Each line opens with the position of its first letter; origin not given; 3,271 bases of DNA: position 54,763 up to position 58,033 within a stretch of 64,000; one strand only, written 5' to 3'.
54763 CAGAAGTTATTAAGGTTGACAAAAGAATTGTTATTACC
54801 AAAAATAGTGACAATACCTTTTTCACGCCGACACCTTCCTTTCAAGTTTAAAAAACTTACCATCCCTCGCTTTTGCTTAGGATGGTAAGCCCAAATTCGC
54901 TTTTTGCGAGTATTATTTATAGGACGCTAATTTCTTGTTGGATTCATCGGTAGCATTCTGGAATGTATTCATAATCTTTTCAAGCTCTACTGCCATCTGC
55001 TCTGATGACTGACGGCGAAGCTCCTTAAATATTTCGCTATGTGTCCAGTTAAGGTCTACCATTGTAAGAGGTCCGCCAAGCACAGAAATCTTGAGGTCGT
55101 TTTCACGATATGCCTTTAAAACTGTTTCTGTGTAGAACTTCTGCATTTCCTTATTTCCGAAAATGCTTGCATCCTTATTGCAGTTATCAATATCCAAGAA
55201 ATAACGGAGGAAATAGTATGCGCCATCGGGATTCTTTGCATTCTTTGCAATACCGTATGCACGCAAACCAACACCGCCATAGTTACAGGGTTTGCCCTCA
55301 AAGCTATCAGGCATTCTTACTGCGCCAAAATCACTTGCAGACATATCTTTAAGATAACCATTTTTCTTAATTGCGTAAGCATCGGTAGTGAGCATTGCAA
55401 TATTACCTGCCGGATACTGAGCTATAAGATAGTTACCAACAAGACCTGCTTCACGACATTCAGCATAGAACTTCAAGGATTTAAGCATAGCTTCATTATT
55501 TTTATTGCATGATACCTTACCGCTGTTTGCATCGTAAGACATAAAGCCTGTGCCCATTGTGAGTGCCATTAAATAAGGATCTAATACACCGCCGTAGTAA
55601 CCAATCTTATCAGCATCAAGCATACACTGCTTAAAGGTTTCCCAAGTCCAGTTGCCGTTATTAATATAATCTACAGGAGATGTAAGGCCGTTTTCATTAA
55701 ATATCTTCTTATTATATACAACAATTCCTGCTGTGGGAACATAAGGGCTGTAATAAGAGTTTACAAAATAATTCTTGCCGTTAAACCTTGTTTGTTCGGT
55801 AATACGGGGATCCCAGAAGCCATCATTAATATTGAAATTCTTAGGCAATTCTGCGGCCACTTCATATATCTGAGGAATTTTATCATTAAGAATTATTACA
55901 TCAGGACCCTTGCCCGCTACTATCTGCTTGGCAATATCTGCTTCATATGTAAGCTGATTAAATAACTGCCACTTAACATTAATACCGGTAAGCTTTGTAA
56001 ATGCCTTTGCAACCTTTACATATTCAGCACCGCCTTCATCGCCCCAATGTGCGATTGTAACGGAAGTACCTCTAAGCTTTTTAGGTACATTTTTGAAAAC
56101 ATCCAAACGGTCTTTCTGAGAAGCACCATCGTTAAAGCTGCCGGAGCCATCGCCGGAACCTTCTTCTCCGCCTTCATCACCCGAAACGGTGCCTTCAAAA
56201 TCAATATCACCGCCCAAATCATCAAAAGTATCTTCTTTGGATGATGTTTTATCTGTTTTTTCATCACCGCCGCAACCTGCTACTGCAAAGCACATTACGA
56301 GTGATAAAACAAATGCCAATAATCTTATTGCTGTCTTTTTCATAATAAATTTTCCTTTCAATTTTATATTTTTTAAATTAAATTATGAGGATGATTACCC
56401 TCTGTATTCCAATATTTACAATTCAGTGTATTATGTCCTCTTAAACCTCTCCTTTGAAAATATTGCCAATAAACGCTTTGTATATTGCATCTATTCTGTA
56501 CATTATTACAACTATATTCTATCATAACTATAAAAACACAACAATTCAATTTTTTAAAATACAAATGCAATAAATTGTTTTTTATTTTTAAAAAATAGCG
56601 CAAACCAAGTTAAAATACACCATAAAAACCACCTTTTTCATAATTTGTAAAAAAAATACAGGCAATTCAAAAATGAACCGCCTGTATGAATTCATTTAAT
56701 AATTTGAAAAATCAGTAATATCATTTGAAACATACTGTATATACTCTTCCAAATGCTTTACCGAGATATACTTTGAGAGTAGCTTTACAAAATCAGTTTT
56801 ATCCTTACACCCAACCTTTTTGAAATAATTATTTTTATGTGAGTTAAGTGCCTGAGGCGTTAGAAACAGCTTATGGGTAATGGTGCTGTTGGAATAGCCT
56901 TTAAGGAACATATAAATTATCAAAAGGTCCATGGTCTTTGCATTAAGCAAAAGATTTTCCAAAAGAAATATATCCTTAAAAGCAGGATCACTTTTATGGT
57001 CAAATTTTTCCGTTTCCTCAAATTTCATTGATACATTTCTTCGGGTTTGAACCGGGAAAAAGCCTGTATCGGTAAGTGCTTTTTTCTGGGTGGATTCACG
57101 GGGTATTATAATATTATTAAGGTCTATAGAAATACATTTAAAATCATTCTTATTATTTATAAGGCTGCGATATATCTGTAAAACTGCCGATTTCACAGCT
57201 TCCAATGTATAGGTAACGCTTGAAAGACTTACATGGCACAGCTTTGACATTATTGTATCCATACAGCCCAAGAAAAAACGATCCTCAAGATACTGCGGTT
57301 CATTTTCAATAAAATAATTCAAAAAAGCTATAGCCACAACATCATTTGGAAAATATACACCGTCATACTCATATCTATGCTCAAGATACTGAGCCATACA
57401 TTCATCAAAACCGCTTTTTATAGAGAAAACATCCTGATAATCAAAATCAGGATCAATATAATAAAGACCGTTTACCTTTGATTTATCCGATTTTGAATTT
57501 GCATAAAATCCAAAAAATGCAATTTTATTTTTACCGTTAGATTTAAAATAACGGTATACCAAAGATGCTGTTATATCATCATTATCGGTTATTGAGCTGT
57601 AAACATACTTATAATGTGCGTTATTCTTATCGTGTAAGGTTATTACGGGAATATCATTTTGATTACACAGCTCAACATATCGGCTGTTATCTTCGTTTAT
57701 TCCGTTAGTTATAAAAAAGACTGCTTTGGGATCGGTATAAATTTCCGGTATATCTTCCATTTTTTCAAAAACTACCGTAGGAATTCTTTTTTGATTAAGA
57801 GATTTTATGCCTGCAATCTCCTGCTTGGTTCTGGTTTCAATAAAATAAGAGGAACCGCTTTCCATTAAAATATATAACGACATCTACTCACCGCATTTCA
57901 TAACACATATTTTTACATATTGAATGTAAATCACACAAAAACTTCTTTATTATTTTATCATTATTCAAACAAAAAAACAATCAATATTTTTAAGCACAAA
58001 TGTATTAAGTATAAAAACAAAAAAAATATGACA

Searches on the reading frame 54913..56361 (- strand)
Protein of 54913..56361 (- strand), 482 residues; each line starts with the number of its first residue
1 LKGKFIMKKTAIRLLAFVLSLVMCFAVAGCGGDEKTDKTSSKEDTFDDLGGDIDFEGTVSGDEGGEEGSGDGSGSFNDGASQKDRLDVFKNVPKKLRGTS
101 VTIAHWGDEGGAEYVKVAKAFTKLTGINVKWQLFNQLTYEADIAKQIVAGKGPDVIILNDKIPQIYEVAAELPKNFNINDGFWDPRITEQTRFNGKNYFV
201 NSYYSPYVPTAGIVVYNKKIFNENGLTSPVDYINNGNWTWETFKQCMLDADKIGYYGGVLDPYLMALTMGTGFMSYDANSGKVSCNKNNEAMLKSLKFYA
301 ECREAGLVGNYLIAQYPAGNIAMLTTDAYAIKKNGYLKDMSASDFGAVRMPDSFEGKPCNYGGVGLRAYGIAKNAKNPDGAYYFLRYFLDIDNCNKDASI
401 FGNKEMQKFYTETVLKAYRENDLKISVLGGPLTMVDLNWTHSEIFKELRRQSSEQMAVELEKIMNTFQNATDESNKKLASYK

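Call 6: search_protein_families(library=pfam, proteins=[window:54913-56361:-], max_evalue=0.01)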
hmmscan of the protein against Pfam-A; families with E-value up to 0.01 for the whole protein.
window:54913-56361:- (482 aa): 2 families
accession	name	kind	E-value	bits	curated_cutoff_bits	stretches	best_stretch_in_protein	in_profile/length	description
PF01547.30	SBP_bac_1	-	5.9e-14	53.2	26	1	111-389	7-301/307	Bacterial extracellular solute-binding protein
PF13416.11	SBP_bac_8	-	1.3e-10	41.9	27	1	116-394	1-249/279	Bacterial extracellular solute-binding protein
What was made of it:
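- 54913..56361 (-): Ordinary lipoprotein binding protein (SBP2, about 476-482 aa). It is the likely partner of F2/G2, displaced upstream in this locus. Pfam SBP_bac_1/8 (call 6).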

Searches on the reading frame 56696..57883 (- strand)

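Call 6: search_protein_families(library=pfam, proteins=[window:56696-57883:-], max_evalue=0.01)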
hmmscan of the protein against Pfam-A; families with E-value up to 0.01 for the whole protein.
window:56696-57883:- (395 aa): 1 family
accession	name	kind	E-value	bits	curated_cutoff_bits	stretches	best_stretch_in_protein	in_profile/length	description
PF00196.25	GerE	-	5.8e-06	26.3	23.5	1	322-367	10-55/57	Bacterial regulatory proteins, luxR family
